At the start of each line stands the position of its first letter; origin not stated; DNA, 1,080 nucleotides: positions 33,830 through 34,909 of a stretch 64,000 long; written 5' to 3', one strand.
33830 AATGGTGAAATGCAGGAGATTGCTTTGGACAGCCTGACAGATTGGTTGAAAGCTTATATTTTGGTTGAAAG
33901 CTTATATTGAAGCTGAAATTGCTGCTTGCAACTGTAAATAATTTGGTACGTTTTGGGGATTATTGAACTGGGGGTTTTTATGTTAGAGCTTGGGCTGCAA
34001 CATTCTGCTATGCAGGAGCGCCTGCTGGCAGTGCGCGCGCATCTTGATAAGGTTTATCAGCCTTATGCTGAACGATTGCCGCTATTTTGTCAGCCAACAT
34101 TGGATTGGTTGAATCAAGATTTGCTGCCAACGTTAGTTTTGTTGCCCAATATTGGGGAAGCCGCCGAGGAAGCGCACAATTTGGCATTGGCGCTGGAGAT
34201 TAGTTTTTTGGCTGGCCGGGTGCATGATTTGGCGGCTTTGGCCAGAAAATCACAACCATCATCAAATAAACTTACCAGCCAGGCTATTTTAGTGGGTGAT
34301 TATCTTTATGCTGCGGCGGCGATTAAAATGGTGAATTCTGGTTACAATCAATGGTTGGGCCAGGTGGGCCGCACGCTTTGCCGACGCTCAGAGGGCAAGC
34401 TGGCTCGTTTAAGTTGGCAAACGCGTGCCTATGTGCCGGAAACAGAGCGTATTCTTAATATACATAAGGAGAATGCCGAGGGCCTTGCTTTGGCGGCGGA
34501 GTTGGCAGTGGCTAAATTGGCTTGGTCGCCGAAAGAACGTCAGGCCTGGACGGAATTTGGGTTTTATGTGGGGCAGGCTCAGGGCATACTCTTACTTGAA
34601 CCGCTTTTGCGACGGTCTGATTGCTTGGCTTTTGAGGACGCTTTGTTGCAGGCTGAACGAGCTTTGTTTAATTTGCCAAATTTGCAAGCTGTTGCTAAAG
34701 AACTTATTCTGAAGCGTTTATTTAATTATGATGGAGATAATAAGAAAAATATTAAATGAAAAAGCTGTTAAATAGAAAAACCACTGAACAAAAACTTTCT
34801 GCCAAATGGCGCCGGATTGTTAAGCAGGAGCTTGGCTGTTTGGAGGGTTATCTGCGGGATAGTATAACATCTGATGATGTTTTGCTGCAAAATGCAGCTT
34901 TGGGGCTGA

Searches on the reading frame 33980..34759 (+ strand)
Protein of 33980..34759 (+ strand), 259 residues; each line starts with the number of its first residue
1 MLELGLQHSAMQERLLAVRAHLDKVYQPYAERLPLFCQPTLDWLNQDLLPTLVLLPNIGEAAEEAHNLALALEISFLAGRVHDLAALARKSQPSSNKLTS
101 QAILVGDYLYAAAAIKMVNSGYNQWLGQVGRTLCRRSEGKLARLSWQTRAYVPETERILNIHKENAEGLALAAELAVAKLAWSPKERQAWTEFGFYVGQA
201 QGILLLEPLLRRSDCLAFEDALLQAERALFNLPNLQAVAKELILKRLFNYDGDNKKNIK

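Call 20: search_protein_families(library=pfam, proteins=[window:33980-34759:+], max_evalue=0.0001)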
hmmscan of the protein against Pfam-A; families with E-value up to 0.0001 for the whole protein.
window:33980-34759:+ (259 aa): 1 family
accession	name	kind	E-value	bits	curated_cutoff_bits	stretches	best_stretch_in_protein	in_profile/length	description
PF00348.22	polyprenyl_synt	-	2.9e-05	23.9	27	1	85-200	64-181/251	Polyprenyl synthetase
